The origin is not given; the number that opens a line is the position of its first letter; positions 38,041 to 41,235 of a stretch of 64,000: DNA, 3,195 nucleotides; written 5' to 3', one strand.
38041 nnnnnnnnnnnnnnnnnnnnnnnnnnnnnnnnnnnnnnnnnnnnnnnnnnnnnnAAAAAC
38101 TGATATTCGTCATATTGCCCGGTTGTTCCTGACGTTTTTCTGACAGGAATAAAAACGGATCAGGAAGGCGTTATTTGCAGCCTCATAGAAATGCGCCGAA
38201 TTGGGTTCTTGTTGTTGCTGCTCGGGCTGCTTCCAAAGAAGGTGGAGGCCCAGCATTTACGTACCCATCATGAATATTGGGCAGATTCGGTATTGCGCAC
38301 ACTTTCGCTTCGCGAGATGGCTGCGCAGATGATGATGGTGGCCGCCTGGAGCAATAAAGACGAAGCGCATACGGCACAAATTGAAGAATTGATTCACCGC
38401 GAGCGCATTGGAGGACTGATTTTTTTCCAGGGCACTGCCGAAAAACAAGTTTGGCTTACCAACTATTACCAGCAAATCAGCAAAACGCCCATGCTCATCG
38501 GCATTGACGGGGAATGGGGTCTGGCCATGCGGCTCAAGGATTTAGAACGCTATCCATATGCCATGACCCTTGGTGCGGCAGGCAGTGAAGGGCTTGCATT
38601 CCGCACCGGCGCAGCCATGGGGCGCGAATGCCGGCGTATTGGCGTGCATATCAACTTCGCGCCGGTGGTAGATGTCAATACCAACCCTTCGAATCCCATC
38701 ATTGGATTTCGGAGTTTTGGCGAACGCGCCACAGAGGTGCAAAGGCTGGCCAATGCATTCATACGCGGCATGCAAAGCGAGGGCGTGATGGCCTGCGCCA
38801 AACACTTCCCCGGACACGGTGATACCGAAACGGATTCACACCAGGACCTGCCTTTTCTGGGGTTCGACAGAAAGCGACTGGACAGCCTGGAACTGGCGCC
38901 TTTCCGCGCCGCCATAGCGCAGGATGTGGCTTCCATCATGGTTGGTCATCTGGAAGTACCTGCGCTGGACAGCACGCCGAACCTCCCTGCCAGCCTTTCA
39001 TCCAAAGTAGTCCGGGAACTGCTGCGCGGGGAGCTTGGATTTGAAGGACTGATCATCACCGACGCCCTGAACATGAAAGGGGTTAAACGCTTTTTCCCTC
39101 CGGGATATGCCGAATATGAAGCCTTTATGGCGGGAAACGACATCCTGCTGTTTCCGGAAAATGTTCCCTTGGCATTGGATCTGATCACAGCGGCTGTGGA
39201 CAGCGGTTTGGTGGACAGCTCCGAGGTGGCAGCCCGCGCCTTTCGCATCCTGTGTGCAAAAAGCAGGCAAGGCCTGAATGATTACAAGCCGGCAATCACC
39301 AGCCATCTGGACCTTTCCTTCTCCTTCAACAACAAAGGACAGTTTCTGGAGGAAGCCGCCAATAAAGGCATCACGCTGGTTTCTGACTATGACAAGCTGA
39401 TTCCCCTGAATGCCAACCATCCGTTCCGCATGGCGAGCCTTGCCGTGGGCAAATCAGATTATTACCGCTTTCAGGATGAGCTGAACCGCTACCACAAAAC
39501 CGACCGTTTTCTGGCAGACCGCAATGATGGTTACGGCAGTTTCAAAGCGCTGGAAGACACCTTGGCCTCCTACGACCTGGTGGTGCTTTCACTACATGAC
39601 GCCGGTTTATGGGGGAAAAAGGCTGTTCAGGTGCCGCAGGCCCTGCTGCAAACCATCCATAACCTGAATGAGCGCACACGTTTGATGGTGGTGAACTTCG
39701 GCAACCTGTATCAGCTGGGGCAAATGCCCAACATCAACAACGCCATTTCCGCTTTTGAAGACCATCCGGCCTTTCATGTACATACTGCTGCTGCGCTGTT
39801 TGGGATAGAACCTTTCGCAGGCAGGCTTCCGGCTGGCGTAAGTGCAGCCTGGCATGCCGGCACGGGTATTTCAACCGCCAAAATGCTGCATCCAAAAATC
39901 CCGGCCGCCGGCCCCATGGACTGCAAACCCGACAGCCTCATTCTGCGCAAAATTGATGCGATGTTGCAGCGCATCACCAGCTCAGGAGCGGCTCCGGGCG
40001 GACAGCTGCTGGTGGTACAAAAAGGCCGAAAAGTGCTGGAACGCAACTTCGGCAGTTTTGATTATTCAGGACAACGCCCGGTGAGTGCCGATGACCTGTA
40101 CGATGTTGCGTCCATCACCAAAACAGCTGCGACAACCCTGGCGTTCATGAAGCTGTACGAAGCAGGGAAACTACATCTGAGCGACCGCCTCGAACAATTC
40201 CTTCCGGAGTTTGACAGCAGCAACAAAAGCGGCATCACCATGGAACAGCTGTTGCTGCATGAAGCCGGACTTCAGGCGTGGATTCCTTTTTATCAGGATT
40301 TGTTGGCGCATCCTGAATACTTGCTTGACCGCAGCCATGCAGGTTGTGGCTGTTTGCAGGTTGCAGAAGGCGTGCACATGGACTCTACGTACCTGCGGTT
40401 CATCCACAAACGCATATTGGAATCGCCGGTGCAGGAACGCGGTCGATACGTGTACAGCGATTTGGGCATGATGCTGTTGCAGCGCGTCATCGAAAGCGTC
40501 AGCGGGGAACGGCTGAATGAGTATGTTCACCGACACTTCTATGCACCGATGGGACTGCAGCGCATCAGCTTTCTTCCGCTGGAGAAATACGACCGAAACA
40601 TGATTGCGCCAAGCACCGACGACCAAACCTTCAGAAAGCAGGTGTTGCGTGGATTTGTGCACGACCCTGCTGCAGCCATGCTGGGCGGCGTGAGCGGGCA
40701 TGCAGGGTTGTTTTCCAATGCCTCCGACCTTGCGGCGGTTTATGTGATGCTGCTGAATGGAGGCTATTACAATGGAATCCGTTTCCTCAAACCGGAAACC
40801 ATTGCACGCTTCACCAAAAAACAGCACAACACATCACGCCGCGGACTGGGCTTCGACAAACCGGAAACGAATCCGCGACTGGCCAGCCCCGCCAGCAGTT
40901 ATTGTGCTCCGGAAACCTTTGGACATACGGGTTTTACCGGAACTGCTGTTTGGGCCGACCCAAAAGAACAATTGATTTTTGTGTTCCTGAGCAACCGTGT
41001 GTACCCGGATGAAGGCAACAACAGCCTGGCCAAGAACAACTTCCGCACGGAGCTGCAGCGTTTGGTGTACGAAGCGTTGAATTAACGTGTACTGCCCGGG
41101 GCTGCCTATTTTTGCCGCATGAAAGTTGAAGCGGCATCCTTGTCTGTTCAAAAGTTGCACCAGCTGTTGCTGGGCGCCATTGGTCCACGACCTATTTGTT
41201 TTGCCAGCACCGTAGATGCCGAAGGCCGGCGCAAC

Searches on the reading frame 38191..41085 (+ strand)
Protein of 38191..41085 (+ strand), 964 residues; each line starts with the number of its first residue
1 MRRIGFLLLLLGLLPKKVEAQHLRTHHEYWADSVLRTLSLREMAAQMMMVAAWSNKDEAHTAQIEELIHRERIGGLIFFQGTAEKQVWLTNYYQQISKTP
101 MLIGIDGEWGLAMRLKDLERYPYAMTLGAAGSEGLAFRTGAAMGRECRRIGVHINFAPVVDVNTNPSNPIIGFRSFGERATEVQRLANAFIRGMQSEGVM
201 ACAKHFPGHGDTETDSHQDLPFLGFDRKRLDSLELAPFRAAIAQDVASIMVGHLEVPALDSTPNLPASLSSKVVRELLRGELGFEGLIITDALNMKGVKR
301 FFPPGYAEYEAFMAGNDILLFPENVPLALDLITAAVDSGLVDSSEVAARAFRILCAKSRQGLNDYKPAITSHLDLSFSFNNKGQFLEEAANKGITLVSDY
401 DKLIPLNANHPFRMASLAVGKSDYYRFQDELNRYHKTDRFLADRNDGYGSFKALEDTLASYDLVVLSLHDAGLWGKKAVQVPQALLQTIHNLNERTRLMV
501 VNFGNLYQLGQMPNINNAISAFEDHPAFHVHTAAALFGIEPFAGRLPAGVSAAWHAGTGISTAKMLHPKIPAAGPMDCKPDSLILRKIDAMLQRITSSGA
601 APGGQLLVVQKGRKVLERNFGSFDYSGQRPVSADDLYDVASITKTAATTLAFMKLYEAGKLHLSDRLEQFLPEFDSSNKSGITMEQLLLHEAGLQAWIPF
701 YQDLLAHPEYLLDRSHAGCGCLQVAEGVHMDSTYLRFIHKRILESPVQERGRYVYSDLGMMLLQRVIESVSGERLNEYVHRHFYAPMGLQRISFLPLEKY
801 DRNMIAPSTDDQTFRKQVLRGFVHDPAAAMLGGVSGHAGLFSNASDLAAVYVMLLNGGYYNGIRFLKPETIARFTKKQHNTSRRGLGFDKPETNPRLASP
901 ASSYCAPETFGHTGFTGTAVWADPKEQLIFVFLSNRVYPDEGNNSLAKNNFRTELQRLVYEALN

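Call 35: search_protein_families(library=pfam, proteins=[window:38191-41085:+], max_evalue=0.001)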
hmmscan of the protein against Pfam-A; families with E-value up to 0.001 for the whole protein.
window:38191-41085:+ (964 aa): 2 families
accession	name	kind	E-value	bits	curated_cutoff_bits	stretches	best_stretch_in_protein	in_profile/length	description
PF00933.27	Glyco_hydro_3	-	6.6e-76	256.2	27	1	40-354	2-314/316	Glycosyl hydrolase family 3 N terminal domain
PF00144.29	Beta-lactamase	-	2.8e-54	184.9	27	1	589-947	2-321/329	Beta-lactamase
